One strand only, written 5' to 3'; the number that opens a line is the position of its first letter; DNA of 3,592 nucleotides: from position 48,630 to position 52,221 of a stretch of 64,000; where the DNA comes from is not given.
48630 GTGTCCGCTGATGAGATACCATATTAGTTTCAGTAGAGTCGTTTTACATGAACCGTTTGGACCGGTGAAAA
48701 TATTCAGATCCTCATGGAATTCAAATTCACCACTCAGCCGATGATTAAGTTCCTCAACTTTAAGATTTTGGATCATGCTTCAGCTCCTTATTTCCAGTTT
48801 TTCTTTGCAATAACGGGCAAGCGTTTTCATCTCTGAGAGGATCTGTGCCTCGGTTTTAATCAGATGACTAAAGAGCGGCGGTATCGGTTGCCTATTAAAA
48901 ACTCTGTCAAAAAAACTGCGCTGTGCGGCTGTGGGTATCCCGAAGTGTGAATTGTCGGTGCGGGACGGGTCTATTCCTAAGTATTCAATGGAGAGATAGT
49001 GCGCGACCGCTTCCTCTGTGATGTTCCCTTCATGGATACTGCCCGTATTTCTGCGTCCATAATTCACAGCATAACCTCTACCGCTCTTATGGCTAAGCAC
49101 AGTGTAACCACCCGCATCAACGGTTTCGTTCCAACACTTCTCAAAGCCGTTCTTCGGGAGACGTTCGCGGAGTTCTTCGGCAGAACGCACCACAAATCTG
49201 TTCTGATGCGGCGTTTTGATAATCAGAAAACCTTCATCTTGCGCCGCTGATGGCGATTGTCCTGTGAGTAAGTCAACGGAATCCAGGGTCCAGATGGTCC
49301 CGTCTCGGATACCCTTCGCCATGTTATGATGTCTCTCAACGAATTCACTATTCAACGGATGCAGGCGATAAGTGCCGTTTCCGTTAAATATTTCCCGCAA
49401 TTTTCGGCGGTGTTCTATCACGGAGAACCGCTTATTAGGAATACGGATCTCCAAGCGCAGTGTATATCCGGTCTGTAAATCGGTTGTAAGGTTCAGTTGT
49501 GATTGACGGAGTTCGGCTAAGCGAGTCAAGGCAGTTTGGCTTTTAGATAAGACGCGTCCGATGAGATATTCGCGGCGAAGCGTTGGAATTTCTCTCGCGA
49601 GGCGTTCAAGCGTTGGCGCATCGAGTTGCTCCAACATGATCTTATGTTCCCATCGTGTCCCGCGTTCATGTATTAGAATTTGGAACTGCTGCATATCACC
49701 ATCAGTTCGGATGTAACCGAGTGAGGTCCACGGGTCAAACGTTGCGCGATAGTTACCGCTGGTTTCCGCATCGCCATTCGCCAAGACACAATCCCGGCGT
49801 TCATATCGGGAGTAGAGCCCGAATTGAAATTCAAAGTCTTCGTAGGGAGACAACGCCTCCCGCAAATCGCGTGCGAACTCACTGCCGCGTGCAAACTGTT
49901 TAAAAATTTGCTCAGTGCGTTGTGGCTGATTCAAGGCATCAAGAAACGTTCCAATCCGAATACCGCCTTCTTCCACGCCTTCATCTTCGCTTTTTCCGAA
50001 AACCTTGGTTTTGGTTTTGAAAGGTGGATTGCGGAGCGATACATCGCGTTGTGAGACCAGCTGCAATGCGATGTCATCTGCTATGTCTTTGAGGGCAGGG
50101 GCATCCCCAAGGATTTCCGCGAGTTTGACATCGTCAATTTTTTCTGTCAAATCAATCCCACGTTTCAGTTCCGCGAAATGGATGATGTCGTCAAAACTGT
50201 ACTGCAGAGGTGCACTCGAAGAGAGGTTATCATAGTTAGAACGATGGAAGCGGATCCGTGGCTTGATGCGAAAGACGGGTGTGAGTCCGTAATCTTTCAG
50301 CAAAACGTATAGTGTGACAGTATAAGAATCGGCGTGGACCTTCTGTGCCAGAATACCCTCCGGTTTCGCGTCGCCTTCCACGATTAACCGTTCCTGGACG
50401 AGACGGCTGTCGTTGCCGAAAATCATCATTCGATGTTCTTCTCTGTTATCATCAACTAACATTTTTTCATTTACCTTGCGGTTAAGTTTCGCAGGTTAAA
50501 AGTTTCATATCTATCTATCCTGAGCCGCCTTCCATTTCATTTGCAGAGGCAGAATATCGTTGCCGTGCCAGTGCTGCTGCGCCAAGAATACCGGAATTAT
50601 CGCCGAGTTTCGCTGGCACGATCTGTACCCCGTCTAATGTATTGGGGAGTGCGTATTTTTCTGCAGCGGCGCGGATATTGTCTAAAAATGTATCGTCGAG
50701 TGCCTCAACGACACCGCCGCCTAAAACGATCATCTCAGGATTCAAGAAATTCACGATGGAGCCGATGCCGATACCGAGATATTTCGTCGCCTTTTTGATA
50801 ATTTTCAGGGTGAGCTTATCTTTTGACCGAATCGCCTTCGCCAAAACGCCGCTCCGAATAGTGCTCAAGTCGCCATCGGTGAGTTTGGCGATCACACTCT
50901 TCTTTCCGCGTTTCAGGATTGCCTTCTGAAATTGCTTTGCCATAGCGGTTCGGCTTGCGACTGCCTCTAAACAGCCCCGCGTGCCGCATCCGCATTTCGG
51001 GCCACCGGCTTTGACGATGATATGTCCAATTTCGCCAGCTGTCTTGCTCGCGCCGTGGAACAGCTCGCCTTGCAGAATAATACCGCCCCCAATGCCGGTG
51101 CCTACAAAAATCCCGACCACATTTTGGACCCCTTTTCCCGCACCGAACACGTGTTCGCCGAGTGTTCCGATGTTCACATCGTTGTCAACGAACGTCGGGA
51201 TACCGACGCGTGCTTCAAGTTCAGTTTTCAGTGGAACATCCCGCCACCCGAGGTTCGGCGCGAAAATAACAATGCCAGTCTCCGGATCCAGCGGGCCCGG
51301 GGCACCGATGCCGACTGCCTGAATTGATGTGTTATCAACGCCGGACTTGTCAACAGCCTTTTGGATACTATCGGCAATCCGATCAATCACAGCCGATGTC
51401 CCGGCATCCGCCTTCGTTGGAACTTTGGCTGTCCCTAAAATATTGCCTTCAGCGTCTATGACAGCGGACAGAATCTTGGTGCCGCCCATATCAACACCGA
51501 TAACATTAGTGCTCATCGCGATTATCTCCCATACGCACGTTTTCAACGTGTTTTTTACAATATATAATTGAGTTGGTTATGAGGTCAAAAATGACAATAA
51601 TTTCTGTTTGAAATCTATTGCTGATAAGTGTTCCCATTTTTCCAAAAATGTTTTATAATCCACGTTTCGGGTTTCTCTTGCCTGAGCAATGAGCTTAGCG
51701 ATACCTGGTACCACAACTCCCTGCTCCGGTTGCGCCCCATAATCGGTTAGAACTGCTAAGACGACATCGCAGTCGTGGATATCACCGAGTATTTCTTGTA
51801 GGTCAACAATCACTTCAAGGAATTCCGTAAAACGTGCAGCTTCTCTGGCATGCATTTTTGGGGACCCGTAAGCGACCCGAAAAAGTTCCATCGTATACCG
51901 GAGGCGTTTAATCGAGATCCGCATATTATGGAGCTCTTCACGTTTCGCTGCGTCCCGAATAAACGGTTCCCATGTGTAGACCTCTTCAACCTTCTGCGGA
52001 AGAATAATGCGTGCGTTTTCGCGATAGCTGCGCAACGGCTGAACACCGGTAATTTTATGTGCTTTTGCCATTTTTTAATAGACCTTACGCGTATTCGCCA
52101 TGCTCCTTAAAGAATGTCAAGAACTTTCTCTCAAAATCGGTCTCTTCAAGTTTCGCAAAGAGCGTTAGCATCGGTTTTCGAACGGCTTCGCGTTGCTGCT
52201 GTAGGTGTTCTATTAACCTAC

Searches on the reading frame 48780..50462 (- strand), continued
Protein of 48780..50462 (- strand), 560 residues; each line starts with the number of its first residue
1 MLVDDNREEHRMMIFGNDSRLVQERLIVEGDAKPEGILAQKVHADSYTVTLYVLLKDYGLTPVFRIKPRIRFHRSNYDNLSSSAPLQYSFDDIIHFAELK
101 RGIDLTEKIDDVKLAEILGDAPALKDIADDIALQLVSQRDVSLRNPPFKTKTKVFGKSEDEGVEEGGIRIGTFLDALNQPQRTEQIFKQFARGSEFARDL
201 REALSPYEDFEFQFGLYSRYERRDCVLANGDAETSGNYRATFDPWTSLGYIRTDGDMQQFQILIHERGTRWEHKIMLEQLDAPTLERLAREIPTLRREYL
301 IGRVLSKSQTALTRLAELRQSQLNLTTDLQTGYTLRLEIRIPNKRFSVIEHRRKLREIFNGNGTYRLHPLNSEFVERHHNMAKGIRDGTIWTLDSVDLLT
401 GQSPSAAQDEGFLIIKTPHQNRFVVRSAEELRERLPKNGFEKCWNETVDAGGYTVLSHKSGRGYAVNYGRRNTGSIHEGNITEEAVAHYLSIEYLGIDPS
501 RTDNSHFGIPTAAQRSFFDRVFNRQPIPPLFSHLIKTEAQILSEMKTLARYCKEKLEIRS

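Call 32: predict_structure(alignment_id=A1)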
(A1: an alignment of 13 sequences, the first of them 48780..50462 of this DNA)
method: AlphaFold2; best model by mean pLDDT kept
length: 560 residues; sequences in the alignment: 13
mean_pLDDT: 82.6   pTM: 0.85
mean pLDDT of the five models: 82.6, 80.4, 66.6, 61.5, 56.7
residues with pLDDT >= 90: 266; 70-90: 190; 50-70: 68; < 50: 36
segments of 3 or more residues with pLDDT < 50: 1-6, 78-82, 160-164, 504-509, 511-515, 524-529
pLDDT, mean of each block of 10 residues (from residue 1): 53 93 83 68 83 93 87 60 68 90 65 73 63 90 75 76 64 92 88 90 89 93 82 64 92 81 92 81 83 89 91 94 82 89 86 93 89 94 95 95 92 92 95 92 94 94 95 83 90 91 51 50 49 70 95 85
secondary structure, 60 per line:
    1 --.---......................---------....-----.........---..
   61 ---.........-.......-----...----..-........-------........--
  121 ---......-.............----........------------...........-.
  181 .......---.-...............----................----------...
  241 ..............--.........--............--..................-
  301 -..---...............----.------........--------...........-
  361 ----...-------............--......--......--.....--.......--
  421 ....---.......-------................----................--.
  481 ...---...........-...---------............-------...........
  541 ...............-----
elements in order: E7-15 H16-26 E38-41 E47-55 E64-72 H74-80 E86-88 E96-103 H111-118 H124-129 H131-143 E148-155 H170-178 H180-187 H193-207 E212-227 E238-254 E257-265 E268-276 H282-299 H307-321 E333-340 H349-359 E365-367 E375-386 E389-394 E397-402 E405-409 E412-418 E421-424 H428-434 E442-457 E462-477 E480-483 E487-497 H511-522 H530-555

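Call 37: search_solved_structures(query=A1, max_evalue=1)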
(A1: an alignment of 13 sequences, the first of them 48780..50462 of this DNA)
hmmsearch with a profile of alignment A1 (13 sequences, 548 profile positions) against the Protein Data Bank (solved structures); distinct sequences matched with E-value up to 1: 2.
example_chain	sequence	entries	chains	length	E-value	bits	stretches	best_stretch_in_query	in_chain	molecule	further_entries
6htf_A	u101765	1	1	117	0.74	11.6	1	435-495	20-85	Tyrosine-protein kinase BTK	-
2ge9_A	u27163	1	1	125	0.81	11.5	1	435-495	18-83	Tyrosine-protein kinase BTK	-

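Call 40: search_protein_families(library=pfam, proteins=[L001:12889-13653:+, L002:12867-13613:+, L018:10917-11666:+], max_evalue=0.1)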
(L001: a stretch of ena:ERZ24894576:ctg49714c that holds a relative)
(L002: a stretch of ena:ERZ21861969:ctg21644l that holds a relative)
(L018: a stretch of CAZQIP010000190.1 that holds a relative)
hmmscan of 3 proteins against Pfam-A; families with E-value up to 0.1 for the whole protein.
L001:12889-13653:+ (254 aa): 2 families
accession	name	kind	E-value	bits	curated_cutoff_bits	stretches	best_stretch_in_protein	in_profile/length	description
PF14491.11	DUF4435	-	0.0001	22.6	27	1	23-137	5-120/238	Protein of unknown function (DUF4435)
PF00695.24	vMSA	-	0.069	12.6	29.1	1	97-183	28-117/447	Major surface antigen from hepadnavirus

L002:12867-13613:+ (248 aa): 2 families
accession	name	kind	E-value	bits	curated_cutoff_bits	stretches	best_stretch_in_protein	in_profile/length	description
PF14491.11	DUF4435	-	1.4e-07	32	27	1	23-143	5-126/238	Protein of unknown function (DUF4435)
PF00695.24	vMSA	-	0.039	13.4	29.1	1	98-183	29-117/447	Major surface antigen from hepadnavirus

L018:10917-11666:+ (250 aa): 2 families
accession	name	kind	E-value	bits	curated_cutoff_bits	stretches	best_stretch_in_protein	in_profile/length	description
PF14491.11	DUF4435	-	2.5e-07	31.1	27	1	16-133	3-117/238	Protein of unknown function (DUF4435)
PF20469.4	OLD-like_TOPRIM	-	0.015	16.3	23.2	1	18-80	7-67/67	Overcoming lysogenization defect protein-like, TOPRIM domain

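Call 48: search_protein_families(library=pfam, alignment_id=A1, max_evalue=10)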
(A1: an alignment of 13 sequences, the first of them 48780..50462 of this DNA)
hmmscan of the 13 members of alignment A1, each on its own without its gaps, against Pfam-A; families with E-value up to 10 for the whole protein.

A. member 1, window:48780-50462:- (560 aa): 0 families

B. families by the number of members that match (of 13 scanned): 3 families
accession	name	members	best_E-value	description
PF06864.17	PAP_PilO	1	0.0012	Pilin accessory protein (PilO)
PF15969.10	RexA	1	0.017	Intracellular sensor of Lambda phage, Abi component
PF14418.11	OHA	1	0.11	OST-HTH Associated domain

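Call 52: fold_search(model_id=the predicted structure, library=pdb)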
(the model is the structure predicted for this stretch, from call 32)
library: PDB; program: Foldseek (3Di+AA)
matches with E <= 10: 906; with E <= 0.001: 14
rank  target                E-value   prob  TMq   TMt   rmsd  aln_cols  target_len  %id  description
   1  3g3q_A                8.4e-07  1.00  0.29  0.51   8.5       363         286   11  Crystal structure of a eukaryotic polyphosphate polymerase in complex with a phosphate polymer (released 2009-05-05)
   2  3g3t                  9.3e-07  1.00  0.28  0.50   7.1       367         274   11  Crystal structure of a eukaryotic polyphosphate polymerase in complex with orthophosphate (released 2009-05-05)
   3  3g3r_A                9.8e-07  1.00  0.30  0.53   7.1       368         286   11  Crystal structure of a eukaryotic polyphosphate polymerase in complex with AppNHp-Mn2+ (released 2009-05-05)
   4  5iig                  1.2e-06  1.00  0.30  0.35   6.5       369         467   10  Structure of the SPX-TTM domain fragment of the yeast inorganic polyphophate polymerase Vtc4 (form A). (released 2016-04-27)
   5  7ytj_D                1.2e-06  1.00  0.29  0.27   6.7       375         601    9  Cryo-EM structure of VTC complex (released 2023-02-22)
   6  8i6v_D                1.8e-06  1.00  0.31  0.26   9.5       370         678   10  Cryo-EM structure of the polyphosphate polymerase VTC complex(Vtc4/Vtc3/Vtc1) (released 2023-03-01)
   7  3g3r_B                1.8e-06  1.00  0.29  0.52   8.2       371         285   10  Crystal structure of a eukaryotic polyphosphate polymerase in complex with AppNHp-Mn2+ (released 2009-05-05)
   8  9umg_D                2.2e-06  1.00  0.31  0.40   6.4       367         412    9  Cryo-EM structure of VTC complex(Vtc5/Vtc4/Vtc3/Vtc1) (released 2026-01-21)
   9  5iiq                  2.4e-06  1.00  0.27  0.32   8.6       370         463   11  Structure of the SPX-TTM domain fragment of the yeast inorganic polyphophate polymerase Vtc4 (form B). (released 2016-04-27)
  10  8i6v_E                2.9e-06  1.00  0.29  0.27   7.2       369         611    9  Cryo-EM structure of the polyphosphate polymerase VTC complex(Vtc4/Vtc3/Vtc1) (released 2023-03-01)
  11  7ytj_E                3.5e-06  1.00  0.33  0.28   5.7       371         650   10  Cryo-EM structure of VTC complex (released 2023-02-22)
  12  3g3o                  7.0e-05  1.00  0.23  0.42  12.2       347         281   11  Crystal structure of the cytoplasmic tunnel domain in yeast Vtc2p (released 2009-05-05)
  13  9umg_E                1.5e-04  1.00  0.22  0.32  26.3       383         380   11  Cryo-EM structure of VTC complex(Vtc5/Vtc4/Vtc3/Vtc1) (released 2026-01-21)
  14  4pn0_A                5.2e-04  0.95  0.17  0.29  13.1       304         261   10  Structure of S. pombe Pct1 RNA triphosphatase (released 2014-11-12)
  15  4cke_D                2.4e-03  0.94  0.17  0.13  12.4       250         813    9  Vaccinia virus capping enzyme complexed with SAH in P1 form (released 2014-03-19)
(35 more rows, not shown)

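Call 70: find_homologous_proteins(query=A1, max_evalue=0.01)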
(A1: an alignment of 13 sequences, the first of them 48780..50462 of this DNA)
Query A1 (13 sequences) (560 aa, profile of the alignment): 299 proteins with E <= 0.01 among 8000 candidates; the best 120 are listed.
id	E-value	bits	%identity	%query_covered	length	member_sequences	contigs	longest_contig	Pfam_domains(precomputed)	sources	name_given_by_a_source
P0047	3.4e-287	972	87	100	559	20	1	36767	-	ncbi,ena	-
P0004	3.1e-286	969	90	100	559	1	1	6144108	-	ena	-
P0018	4.5e-284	961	89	100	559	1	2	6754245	-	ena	-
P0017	5.1e-284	961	89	100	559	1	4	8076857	-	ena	-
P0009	5.4e-284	961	89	100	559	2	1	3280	-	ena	-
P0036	9.7e-284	960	89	100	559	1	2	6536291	-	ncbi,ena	-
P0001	9.7e-284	960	98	100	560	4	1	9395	-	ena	-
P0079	1.1e-283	960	85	100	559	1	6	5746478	-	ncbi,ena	-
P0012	1.2e-283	960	89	100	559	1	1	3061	-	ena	-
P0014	2.1e-283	959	89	100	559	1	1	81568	-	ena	-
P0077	2.9e-283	959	85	100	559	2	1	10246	-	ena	-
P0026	4.4e-283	958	89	100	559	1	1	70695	-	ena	-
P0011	5.0e-283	958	89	100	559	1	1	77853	-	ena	-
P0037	6.8e-283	957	89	100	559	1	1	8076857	-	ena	-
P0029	9.4e-283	957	89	100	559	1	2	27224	-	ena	-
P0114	4.8e-282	955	83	100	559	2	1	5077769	-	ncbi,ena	-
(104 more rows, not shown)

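Call 74: fold_search(model_id=the predicted structure, library=viral)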
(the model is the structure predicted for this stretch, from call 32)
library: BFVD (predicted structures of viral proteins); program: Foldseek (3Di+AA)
matches with E <= 10: 853; with E <= 0.001: 6
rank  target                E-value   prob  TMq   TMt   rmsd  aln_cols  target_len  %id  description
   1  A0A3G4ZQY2            4.4e-06  1.00  0.27  0.27   7.6       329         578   11  SPX domain-containing protein [Terrestrivirus sp.]
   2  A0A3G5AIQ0            3.9e-05  1.00  0.18  0.33   9.7       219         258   10  mRNA 5'-phosphatase [Sylvanvirus sp.]
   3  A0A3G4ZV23            3.5e-04  1.00  0.16  0.39  13.6       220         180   11  Uncharacterized protein [Edafosvirus sp.]
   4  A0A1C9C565            3.9e-04  0.28  0.15  0.14  27.6       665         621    8  Putative mRNA capping enzyme [Heterosigma akashiwo virus 01]
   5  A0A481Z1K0            9.9e-04  0.99  0.16  0.40  11.1       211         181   11  Uncharacterized protein [Mimivirus LCMiAC02]
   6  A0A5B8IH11            9.9e-04  0.99  0.19  0.10  14.1       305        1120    8  mRNA capping enzyme [Mimiviridae sp. ChoanoV1]
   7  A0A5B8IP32            1.2e-03  0.98  0.16  0.38  15.1       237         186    8  Uncharacterized protein [Mimiviridae sp. ChoanoV1]
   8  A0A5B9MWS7            1.2e-03  1.00  0.21  0.50  14.0       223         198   10  (no name in the UniProt tables at hand)
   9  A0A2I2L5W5            1.5e-03  1.00  0.19  0.12  13.0       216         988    8  mRNA 5'-phosphatase [Orpheovirus IHUMI-LCC2]
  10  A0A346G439            1.5e-03  0.72  0.21  0.13  19.4       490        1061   11  (no name in the UniProt tables at hand)
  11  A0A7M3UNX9            1.9e-03  0.99  0.17  0.41  11.2       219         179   10  Uncharacterized protein [Pyramimonas orientalis virus]
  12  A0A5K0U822            2.1e-03  0.99  0.18  0.40  12.2       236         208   10  Uncharacterized protein [Yasminevirus sp. GU-2018]
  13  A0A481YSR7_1          2.1e-03  0.96  0.19  0.12  14.0       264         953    6  mRNA capping enzyme [Marseillevirus LCMAC101]
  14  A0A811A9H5            4.1e-03  0.33  0.19  0.14  20.7       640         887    8  (no name in the UniProt tables at hand)
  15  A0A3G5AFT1            4.8e-03  0.97  0.14  0.37   8.0       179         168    9  Uncharacterized protein [Hyperionvirus sp.]
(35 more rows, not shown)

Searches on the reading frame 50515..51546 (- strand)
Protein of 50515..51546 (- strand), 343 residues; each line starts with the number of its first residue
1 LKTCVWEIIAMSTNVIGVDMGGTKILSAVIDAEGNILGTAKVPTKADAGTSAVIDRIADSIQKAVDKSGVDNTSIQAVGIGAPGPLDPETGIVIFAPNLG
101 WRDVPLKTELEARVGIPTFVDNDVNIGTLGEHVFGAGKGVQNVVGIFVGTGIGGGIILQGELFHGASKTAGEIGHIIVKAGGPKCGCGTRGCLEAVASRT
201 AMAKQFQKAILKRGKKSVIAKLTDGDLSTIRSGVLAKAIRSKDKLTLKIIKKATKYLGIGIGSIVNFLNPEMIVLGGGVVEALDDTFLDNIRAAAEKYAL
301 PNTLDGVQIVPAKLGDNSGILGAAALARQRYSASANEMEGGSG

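Call 3: search_protein_families(library=pfam, proteins=[window:50515-51546:-], max_evalue=0.01)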
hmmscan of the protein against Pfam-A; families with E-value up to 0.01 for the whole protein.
window:50515-51546:- (343 aa): 4 families
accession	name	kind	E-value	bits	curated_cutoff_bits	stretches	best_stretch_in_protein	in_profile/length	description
PF00480.26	ROK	-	3.3e-78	263.6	22.9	1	15-329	1-293/294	ROK family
PF01869.26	BcrAD_BadFG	-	1e-05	25.6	31.5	1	16-84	1-71/271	BadF/BadG/BcrA/BcrD ATPase family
PF05378.19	Hydant_A_N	-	0.00019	21.6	25.2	1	16-81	2-63/176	Hydantoinase/oxoprolinase N-terminal region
PF00370.27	FGGY_N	-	0.0026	17.8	28.8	1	15-82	2-77/245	FGGY family of carbohydrate kinases, N-terminal domain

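Call 55: search_protein_families(library=ncbifam, proteins=[window:50515-51546:-], max_evalue=0.001)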
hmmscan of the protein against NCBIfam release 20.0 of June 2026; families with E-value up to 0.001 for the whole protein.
window:50515-51546:- (343 aa): 14 families
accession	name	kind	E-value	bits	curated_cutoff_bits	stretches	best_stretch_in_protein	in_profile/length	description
TIGR00744.1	ROK_glcA_fam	subfamily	8.4e-81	271.7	260.35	1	16-330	1-311/318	ROK family glucokinase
NF047937.1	TransRegNagC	equivalog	1.2e-53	182.7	650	1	14-328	80-384/399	DNA-binding transcriptional regulator NagC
NF049930.1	TransRegMlc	equivalog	1.5e-46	159.5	530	1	22-329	94-391/405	sugar metabolism global transcriptional regulator Mlc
NF007251.0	PRK09698.1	equivalog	5.9e-46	157.1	253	2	11-208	4-199/304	allose kinase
NF003461.0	PRK05082.1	subfamily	1.5e-39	136.1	283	1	14-330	2-289/291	N-acetylmannosamine kinase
NF045551.1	GK_Pyrobac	equivalog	2.6e-34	118.9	500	1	15-329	2-282/294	ATP-dependent glucokinase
NF047821.1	NactlManKinNanK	equivalog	3.1e-34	118.8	450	1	14-328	2-287/288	N-acetylmannosamine kinase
NF007108.0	PRK09557.1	equivalog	6.6e-34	117.6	443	1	16-327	4-300/303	fructokinase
NF009835.0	PRK13310.1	equivalog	1.1e-33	116.8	380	1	17-327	4-300/303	N-acetylglucosamine kinase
NF042998.1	bglucokin_BglK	equivalog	2.6e-27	95.8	550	1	15-331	3-289/291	beta-glucoside kinase BglK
NF045550.1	FrctkaseScrK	equivalog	4.2e-18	65.8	400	1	16-183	6-164/293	fructokinase ScrK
NF009836.0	PRK13311.1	equivalog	2.6e-17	62.9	551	1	16-201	3-193/256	N-acetyl-D-glucosamine kinase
NF045942.1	PolPhglucPhase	equivalog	2.8e-14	53.5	250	1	16-179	3-157/242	polyphosphate--glucose phosphotransferase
NF046058.1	NagK_SO3507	equivalog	2.5e-08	33.8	370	1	15-81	11-78/295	N-acetylglucosamine kinase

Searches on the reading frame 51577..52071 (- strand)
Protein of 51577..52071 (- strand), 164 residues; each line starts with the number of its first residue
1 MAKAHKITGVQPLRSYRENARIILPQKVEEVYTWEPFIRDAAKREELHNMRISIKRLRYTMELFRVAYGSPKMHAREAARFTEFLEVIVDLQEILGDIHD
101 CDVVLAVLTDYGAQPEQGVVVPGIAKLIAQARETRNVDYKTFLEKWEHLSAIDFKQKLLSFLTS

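Call 3: search_protein_families(library=pfam, proteins=[window:51577-52071:-], max_evalue=0.01)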
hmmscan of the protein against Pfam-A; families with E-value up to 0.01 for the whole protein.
window:51577-52071:- (164 aa): 1 family
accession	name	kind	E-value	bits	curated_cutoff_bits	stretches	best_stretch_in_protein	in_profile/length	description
PF05235.19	CHAD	-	7.2e-18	65.8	25.6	2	40-108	168-227/228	CHAD domain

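Call 55: search_protein_families(library=ncbifam, proteins=[window:51577-52071:-], max_evalue=0.001)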
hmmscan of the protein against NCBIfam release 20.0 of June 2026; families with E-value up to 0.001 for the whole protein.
window:51577-52071:- (164 aa): 0 families
